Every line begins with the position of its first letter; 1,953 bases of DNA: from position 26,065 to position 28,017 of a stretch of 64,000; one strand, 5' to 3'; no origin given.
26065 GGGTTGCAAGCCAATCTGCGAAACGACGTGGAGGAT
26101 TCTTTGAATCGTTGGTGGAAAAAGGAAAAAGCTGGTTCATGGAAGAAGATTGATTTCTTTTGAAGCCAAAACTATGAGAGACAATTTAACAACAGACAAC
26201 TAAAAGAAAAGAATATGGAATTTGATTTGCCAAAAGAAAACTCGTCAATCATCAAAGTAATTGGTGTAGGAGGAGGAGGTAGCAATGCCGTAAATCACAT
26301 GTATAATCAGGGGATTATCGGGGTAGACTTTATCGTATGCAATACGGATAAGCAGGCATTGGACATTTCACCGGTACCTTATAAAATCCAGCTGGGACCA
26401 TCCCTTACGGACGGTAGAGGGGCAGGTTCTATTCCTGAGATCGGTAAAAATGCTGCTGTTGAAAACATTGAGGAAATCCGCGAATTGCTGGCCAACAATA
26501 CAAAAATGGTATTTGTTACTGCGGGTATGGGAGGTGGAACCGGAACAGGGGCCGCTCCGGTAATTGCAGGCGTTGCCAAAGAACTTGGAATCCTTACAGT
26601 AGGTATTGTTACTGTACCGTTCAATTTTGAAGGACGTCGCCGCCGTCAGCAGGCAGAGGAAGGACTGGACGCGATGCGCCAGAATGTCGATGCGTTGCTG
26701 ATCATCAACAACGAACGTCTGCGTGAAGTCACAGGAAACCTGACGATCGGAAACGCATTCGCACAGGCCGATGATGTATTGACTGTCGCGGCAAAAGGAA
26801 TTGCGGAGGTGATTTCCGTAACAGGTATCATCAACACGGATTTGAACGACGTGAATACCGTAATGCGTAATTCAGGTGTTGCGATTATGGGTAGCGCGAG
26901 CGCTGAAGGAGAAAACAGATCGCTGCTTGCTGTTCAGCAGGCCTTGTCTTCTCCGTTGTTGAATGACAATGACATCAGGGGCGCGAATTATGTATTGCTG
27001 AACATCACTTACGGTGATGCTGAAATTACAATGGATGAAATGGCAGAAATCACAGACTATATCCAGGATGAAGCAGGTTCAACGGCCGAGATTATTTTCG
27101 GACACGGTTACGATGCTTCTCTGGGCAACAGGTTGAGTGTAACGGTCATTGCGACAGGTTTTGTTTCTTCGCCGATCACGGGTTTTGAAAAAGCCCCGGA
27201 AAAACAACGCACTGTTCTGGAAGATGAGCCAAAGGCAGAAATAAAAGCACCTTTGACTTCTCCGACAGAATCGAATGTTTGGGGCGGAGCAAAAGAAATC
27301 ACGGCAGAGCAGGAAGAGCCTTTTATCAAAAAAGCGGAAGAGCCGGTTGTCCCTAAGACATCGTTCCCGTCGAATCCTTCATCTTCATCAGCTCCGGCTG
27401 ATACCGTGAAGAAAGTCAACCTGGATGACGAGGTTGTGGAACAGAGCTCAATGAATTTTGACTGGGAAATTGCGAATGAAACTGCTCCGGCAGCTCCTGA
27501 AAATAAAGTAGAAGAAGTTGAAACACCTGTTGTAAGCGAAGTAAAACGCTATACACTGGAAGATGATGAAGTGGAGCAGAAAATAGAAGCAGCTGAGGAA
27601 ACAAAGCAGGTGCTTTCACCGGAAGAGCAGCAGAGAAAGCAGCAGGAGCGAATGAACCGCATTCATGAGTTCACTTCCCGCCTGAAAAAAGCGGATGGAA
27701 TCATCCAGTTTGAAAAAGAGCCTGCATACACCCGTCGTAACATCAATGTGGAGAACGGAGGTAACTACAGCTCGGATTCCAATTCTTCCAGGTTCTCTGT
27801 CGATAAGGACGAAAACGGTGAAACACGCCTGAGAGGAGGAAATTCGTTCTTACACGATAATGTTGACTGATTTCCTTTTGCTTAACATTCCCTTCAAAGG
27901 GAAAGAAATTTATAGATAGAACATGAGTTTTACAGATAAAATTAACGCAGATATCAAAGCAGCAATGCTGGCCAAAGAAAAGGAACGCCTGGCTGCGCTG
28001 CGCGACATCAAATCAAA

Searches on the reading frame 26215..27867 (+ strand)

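Call 41: search_protein_families(library=pfam, proteins=[window:26215-27867:+], max_evalue=0.00001)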
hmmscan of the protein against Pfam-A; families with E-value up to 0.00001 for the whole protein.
window:26215-27867:+ (551 aa): 2 families
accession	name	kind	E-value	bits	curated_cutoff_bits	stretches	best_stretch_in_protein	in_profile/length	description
PF00091.31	Tubulin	-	1.4e-44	153.1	33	1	13-172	2-188/190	Tubulin/FtsZ family, GTPase domain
PF12327.13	FtsZ_C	-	1.2e-21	77.3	27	1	221-316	1-94/95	FtsZ family, C-terminal domain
